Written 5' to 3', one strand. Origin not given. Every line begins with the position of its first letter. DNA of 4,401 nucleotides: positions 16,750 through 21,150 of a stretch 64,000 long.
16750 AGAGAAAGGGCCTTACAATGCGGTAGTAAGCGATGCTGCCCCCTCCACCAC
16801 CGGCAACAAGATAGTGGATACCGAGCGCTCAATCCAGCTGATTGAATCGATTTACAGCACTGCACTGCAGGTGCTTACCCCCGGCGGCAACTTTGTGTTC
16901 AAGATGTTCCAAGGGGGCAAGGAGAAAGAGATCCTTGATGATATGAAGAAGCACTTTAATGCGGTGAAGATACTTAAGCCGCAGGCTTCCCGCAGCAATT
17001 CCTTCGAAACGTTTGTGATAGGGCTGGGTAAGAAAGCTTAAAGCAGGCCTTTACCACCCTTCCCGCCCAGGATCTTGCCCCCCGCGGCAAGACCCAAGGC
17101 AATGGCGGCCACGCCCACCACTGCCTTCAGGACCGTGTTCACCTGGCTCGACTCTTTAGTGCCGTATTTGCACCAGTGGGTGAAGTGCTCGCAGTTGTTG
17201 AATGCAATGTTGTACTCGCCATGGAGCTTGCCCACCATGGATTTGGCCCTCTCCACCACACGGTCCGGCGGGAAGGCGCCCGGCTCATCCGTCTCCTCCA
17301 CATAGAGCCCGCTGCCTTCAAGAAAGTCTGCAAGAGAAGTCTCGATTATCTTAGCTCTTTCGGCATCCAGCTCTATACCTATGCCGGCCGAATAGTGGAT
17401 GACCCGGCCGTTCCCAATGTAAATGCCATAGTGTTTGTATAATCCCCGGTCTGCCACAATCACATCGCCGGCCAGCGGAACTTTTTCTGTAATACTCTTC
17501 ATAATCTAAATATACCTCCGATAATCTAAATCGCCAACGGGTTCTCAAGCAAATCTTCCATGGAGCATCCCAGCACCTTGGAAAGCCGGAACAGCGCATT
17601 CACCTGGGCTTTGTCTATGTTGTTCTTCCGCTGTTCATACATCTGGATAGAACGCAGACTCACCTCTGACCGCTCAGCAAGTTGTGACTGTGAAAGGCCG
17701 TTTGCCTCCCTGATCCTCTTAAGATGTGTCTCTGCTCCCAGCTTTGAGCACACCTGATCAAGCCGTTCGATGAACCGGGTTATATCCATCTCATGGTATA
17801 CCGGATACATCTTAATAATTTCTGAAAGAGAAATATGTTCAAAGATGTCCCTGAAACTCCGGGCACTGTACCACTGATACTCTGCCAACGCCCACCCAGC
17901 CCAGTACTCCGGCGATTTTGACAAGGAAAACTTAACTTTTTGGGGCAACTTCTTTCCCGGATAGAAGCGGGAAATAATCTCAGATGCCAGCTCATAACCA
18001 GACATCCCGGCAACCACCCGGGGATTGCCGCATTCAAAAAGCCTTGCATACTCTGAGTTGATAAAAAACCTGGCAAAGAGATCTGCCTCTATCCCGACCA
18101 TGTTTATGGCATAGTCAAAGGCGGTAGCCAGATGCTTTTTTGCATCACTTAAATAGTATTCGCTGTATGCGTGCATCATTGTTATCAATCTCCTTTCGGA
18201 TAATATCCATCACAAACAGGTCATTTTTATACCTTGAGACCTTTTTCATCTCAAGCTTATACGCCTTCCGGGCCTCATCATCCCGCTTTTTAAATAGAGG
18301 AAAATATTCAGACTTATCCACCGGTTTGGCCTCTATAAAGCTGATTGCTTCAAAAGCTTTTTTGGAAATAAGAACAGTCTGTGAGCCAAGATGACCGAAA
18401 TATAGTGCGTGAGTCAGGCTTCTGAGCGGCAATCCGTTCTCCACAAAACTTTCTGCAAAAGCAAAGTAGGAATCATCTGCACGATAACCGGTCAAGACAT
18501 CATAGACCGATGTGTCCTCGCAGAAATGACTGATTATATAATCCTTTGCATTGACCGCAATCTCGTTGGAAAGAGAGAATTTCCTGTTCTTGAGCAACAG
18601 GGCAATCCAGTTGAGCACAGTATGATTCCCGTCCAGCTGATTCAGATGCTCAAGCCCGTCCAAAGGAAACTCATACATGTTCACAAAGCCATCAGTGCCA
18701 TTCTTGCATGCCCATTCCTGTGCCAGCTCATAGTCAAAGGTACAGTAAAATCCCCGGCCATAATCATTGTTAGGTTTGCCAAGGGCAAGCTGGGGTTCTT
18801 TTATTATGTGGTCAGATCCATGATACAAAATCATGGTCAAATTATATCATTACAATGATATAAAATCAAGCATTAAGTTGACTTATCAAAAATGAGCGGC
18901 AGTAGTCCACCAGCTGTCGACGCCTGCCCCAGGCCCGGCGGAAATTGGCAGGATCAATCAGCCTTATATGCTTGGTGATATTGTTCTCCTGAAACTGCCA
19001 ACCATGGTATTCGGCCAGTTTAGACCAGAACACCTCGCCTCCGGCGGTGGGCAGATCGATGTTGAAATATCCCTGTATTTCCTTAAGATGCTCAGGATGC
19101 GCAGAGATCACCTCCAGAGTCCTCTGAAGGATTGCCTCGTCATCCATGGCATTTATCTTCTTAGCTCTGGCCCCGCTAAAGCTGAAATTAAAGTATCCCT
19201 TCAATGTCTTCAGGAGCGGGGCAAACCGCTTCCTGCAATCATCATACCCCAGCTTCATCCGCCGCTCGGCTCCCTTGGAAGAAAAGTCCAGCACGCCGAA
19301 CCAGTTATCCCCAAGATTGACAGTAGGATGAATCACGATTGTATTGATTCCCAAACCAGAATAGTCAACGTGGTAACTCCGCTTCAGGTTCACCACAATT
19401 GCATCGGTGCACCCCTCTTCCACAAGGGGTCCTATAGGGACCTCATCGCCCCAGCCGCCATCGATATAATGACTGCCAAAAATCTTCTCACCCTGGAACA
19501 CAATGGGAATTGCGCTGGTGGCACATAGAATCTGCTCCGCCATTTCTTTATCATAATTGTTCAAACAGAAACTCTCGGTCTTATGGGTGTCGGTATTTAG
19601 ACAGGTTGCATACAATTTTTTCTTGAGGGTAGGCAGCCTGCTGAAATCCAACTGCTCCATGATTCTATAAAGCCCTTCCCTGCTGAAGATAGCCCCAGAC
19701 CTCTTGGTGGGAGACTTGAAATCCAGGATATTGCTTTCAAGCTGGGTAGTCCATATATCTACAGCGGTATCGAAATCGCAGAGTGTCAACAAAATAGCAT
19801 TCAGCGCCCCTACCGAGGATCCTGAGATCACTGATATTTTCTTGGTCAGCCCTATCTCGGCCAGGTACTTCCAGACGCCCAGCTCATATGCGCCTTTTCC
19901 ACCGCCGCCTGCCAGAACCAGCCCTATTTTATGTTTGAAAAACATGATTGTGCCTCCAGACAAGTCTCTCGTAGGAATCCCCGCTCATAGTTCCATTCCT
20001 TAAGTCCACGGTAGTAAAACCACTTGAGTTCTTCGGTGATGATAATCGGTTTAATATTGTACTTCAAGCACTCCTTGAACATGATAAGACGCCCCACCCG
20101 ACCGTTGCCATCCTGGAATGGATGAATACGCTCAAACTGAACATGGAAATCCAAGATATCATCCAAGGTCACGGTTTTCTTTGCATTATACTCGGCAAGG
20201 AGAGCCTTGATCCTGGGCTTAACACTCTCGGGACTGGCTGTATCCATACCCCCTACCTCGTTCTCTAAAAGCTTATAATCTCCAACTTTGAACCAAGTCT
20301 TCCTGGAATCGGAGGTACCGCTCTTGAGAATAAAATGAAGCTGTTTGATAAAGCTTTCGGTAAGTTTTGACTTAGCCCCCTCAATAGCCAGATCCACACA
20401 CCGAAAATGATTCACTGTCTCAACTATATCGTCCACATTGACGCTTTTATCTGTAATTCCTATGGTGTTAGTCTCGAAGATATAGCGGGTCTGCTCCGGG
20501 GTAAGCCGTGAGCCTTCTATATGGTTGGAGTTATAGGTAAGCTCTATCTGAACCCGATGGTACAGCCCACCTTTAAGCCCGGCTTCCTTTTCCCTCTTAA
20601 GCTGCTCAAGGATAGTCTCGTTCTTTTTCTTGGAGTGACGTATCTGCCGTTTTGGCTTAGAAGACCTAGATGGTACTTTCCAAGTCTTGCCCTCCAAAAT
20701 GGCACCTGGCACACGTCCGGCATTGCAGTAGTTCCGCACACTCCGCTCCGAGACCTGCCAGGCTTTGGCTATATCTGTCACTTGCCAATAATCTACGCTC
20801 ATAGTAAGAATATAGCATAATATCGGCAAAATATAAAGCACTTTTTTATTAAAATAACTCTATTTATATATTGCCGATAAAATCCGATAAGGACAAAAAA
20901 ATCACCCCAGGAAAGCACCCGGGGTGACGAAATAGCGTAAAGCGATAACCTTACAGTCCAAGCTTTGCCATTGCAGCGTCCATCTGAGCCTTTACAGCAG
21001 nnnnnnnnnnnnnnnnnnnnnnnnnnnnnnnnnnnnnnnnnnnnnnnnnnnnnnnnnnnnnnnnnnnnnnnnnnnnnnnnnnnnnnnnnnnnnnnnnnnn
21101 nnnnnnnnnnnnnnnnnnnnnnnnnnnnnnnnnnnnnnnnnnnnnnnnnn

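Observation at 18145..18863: Reverse-order toxin-antitoxin-like pair (DUF3990-like first, then a protein with C-terminal XRE HTH) behind a perfect palindromic operator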

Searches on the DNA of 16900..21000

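Call 83: search_rna_families(source=window, start=16900, end=21000, threshold=evalue, max_evalue=1)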
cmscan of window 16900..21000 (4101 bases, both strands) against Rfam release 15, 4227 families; matches with E-value up to 1: 1.
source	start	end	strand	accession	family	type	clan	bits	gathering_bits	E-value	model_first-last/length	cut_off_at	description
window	18819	18868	-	RF03803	MIR1886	Gene; miRNA;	-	22.8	62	0.39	1-52/52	no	MIR1886 microRNA precursor family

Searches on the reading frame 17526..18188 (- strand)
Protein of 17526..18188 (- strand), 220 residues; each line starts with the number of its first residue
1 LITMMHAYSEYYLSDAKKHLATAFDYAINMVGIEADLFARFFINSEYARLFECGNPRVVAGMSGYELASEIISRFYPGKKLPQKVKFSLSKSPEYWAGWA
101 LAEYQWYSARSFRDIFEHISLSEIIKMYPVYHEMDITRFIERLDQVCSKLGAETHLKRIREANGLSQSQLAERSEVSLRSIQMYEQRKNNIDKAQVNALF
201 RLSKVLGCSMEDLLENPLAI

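Call 3: search_protein_families(library=pfam, proteins=[window:17526-18188:-], max_evalue=0.01)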
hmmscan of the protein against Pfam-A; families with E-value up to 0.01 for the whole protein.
window:17526-18188:- (220 aa): 4 families
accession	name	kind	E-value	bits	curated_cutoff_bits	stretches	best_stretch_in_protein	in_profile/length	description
PF01381.28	HTH_3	-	2.9e-10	40.4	23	1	156-213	1-55/55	Helix-turn-helix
PF13560.12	HTH_31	-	2.6e-07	31.3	27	1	155-208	5-59/64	Helix-turn-helix domain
PF13443.12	HTH_26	-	3.5e-05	24.4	22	1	155-215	1-59/63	Cro/C1-type HTH DNA-binding domain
PF12844.13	HTH_19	-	0.0015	18.8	30.2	1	156-192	4-40/64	Helix-turn-helix domain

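Call 4: search_protein_families(library=ncbifam, proteins=[window:17526-18188:-], max_evalue=0.01)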
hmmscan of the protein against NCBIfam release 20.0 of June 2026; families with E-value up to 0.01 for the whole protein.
window:17526-18188:- (220 aa): 13 families
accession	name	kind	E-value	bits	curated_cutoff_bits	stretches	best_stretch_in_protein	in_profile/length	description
TIGR03070.1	couple_hipB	subfamily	3.7e-07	30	71.65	1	155-201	6-52/58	type II toxin-antitoxin system Y4mF family antitoxin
NF041951.1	phage_RstR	subfamily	4.7e-07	30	80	1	154-215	5-63/108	RstR family transcriptional repressor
NF006015.0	PRK08154.1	subfamily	5.1e-06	25.9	204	1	145-216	26-92/314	anaerobic benzoate catabolism transcriptional regulator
TIGR03830.1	CxxCG_CxxCG_HTH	subfamily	8.7e-06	25.5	61.8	1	140-203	54-117/127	type II TA system antitoxin MqsA family protein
NF003162.0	PRK04140.1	equivalog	1.3e-05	24.4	263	1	155-207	130-179/317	transcriptional regulator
NF007271.0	PRK09726.1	equivalog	0.00038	20.4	79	1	154-210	15-68/88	type II toxin-antitoxin system antitoxin HipB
NF007408.0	PRK09943.1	equivalog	0.00061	19.4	211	1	153-214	9-67/185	HTH-type transcriptional regulator PuuR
NF007257.0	PRK09706.1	subfamily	0.0014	18.4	101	1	156-211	10-62/135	transcriptional repressor DicA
NF047948.1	male_kill_WMK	equivalog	0.0015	18.1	300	1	141-215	154-223/300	WO male-killing family protein Wmk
NF040522.1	VC1465_fam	subfamily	0.0016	18.5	70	1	157-206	2-47/111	VC1465 family Xer recombination activation factor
NF049845.1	Xre_ParS_antitoxin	subfamily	0.0028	17.7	90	1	155-211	6-62/112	type II RES/Xre toxin-antitoxin system antitoxin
NF047542.1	telomere_Tap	equivalog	0.0042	15.8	600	1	148-204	14-70/695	telomere-associated protein Tap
NF052239.1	antitox_spr1629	equivalog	0.0049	16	335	1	155-201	6-52/377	spr1629 family repressor/antitoxin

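Call 6: search_protein_families(library=padloc, proteins=[window:17526-18188:-], max_evalue=0.01)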
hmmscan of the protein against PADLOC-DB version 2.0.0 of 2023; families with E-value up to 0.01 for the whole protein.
window:17526-18188:- (220 aa): 13 families
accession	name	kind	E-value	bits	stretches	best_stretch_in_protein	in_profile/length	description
PDLC04642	PDC-M42B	-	8.8e-07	27.3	1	5-141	1-133/138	-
PDLC02926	HTH_VI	-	1.4e-05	23.2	1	155-210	5-57/92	-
PDLC03951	RmrA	-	1.7e-05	22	1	154-215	11-69/400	-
PDLC03949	RmrA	-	6.9e-05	19.9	1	155-209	6-57/363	-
PDLC03665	Control_protein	-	9.2e-05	20.6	1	154-216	11-71/77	control protein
PDLC03954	RmrA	-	0.00055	17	1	154-210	13-66/380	-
PDLC03944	RmrA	-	0.0013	15.8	1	155-210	10-62/384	-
PDLC04142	capH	-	0.0015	17.6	1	153-216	8-68/103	capH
PDLC03945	RmrA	-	0.0027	14.9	1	155-201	6-52/394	-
PDLC03952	RmrA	-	0.0035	14.2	1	154-206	25-74/395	-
PDLC03671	Control_protein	-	0.0046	15.2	1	156-214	19-74/84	control protein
PDLC03746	RT_UG10_large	-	0.0064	12.3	1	118-190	1445-1515/1688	DRT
PDLC04435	PDC-M13A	-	0.0079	14.4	0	109-152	27-70/72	-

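Call 13: find_homologous_proteins(query=window:17526-18188:-)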
Query window:17526-18188:- (220 aa): 6359 proteins with E <= 0.001 among 6509 candidates; the best 120 are listed.
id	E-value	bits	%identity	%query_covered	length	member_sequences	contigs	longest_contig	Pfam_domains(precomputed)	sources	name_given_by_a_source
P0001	4.3e-129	446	92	99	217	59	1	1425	PF01381.29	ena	-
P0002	6.4e-123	426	88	99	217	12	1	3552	PF01381.29,PF13443.13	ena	-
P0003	1.5e-122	425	88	99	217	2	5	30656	PF01381.29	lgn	-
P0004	1.4e-120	418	88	99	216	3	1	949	PF01381.29,PF13560.13,PF13443.13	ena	-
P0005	9.8e-89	314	66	97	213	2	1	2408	PF01381.29,PF13443.13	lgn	-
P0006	2.2e-87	310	67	97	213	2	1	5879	PF01381.29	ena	-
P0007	1.3e-84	301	65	97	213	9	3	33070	-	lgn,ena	-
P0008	1.9e-80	287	61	98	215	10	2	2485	PF12844.14,PF01381.29,PF13560.13,PF13443.13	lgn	-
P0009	2.0e-80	287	60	98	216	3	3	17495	PF01381.29,PF13443.13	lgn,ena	-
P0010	1.4e-79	284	63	96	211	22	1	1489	PF12844.14,PF01381.29,PF13560.13,PF13443.13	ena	-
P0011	2.1e-79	284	60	98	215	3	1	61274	PF12844.14,PF01381.29,PF13443.13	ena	-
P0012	2.3e-79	284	60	98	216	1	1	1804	PF12844.14,PF01381.29,PF13443.13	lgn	-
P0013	2.7e-79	284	61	98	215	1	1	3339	PF12844.14,PF01381.29,PF13560.13,PF13443.13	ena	-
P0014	4.1e-79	283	60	98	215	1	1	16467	PF12844.14,PF01381.29,PF13443.13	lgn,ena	-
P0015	4.3e-79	283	60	98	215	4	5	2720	PF12844.14,PF01381.29,PF13443.13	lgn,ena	-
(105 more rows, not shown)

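Call 20: search_solved_structures(query=A2, max_evalue=1)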
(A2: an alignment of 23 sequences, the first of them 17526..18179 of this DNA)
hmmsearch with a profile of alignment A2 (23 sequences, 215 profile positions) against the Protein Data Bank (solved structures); distinct sequences matched with E-value up to 1: 23.
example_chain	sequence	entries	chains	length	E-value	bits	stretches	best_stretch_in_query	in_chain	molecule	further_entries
2xiu_A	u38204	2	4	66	0.00024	23.9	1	151-211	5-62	CYLR2 | CYLR2 SYNONYM CYTOLYSIN REPRESSOR 2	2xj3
1zug_A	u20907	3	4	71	0.0015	21.4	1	148-203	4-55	PHAGE 434 CRO PROTEIN | REGULATORY PROTEIN CRO | PROTEIN (434 CRO)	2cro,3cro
7ewc_A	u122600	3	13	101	0.0026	20.6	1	136-206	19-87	Putative antitoxin HigA2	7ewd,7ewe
9k3w_A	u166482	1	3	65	0.0036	20.1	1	150-211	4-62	Transcriptional regulator, PbsX family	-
1utx_A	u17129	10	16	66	0.0059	19.4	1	151-207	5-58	CYLR2 | cytolysin regulator 2 | PUTATIVE TRANSCRIPTION REGULATOR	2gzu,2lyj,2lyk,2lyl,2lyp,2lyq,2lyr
4yg1_A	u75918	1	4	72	0.017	17.9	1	139-203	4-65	Antitoxin HipB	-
5k98_B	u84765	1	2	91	0.021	17.6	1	138-204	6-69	Antitoxin HipB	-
2b5a_A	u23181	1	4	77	0.024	17.4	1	140-188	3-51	C.BclI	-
2wiu_B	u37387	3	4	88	0.027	17.2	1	139-204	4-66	HTH-TYPE TRANSCRIPTIONAL REGULATOR HIPB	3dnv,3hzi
4yg4_A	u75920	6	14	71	0.03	17.1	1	141-204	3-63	Antitoxin HipB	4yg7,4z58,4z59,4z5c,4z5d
4z5h_A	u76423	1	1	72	0.036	16.8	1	140-204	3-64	Antitoxin HipB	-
3mlf_A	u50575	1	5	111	0.037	16.8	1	143-188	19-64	transcriptional regulator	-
3qq6_A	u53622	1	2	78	0.22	14.2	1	144-212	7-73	HTH-type transcriptional regulator sinR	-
8hno_A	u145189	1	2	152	0.26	14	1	147-193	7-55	Archaeal transcription regulator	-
1sq8_A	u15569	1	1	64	0.4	13.4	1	151-211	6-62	dh434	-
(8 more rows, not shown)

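Call 26: predict_structure(alignment_id=A2)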
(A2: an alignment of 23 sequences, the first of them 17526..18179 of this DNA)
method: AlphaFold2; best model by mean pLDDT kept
length: 217 residues; sequences in the alignment: 23
mean_pLDDT: 84.6   pTM: 0.70
mean pLDDT of the five models: 84.6, 80.9, 80.5, 77.2, 76.6
residues with pLDDT >= 90: 91; 70-90: 98; 50-70: 26; < 50: 2
segments of 3 or more residues with pLDDT < 50: none
pLDDT, mean of each block of 10 residues (from residue 1): 80 93 93 95 89 87 93 86 70 93 89 91 73 82 77 86 94 90 69 82 85 60
secondary structure, 60 per line:
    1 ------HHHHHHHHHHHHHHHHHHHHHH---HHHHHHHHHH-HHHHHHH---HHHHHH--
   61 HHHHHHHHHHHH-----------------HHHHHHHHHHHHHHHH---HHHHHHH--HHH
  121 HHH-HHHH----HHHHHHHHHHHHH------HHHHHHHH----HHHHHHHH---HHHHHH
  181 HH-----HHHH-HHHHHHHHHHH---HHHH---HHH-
elements in order: H7-28 H32-41 H43-49 H53-58 H61-72 H90-105 H109-115 H118-123 H125-128 H133-145 H152-159 H164-171 H175-182 H188-191 H193-203 H207-210

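Call 49: search_protein_families(library=pfam, alignment_id=A4, max_evalue=0.01)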
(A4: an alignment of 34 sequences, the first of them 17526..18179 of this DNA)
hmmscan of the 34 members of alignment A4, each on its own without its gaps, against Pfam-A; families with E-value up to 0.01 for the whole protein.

A. member 1, window:17526-18179:- (217 aa): 4 families
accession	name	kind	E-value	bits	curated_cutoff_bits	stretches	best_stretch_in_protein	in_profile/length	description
PF01381.28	HTH_3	-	2.8e-10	40.5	23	1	153-210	1-55/55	Helix-turn-helix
PF13560.12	HTH_31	-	2.5e-07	31.3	27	1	152-205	5-59/64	Helix-turn-helix domain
PF13443.12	HTH_26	-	3.4e-05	24.4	22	1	152-212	1-59/63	Cro/C1-type HTH DNA-binding domain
PF12844.13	HTH_19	-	0.0015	18.8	30.2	1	153-189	4-40/64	Helix-turn-helix domain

B. families by the number of members that match (of 34 scanned): 11 families
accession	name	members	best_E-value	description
PF01381.28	HTH_3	9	4.5e-11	Helix-turn-helix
PF13443.12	HTH_26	9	7.5e-09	Cro/C1-type HTH DNA-binding domain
PF13560.12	HTH_31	7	1.3e-08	Helix-turn-helix domain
PF12844.13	HTH_19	6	9e-05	Helix-turn-helix domain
PF20432.4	Xre-like-HTH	2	0.00073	Antitoxin Xre-like helix-turn-helix domain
PF00376.29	MerR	2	0.0017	MerR family regulatory protein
PF13413.12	HTH_25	2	0.0053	Helix-turn-helix domain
PF18765.7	Polbeta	1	7.9e-11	Polymerase beta, Nucleotidyltransferase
PF01909.29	NTP_transf_2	1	1.4e-10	Nucleotidyltransferase domain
PF14153.11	Spore_coat_CotO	1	0.002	Spore coat protein CotO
PF09224.18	DUF1961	1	0.0066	Domain of unknown function (DUF1961)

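Call 71: search_protein_families(library=phrogs, proteins=[window:17526-18179:-], max_evalue=0.001)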
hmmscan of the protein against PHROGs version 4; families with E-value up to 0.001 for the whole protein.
window:17526-18179:- (217 aa): 12 families
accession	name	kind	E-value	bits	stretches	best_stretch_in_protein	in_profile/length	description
phrog_8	-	transcription regulation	3.3e-09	37.7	1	153-213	163-218/346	transcriptional regulator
phrog_3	-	transcription regulation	1.3e-08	36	1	152-213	92-148/430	transcriptional repressor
phrog_5823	-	transcription regulation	6.5e-08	33.1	1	151-211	9-67/404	transcriptional regulator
phrog_1373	-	transcription regulation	8.9e-07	30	1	115-208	25-120/166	transcriptional regulator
phrog_2104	-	unknown function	1.2e-06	29.6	1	148-186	39-77/103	-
phrog_4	-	transcription regulation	2.3e-06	27.9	1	150-211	140-192/400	transcriptional repressor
phrog_2328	-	transcription regulation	4.4e-06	27.5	1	153-211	20-75/128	transcriptional repressor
phrog_2339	-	DNA, RNA and nucleotide metabolism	2.4e-05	25.2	1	150-207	27-82/98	HTH DNA binding protein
phrog_2439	-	transcription regulation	2.4e-05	24.4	1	152-207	11-63/367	transcriptional regulator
phrog_147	-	transcription regulation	6.5e-05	24.2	1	150-197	6-54/100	transcriptional regulator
phrog_7241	-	transcription regulation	0.00049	21.2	1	146-211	59-121/122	transcriptional regulator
phrog_7950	-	transcription regulation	0.00076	20.5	0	152-186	11-45/68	transcriptional repressor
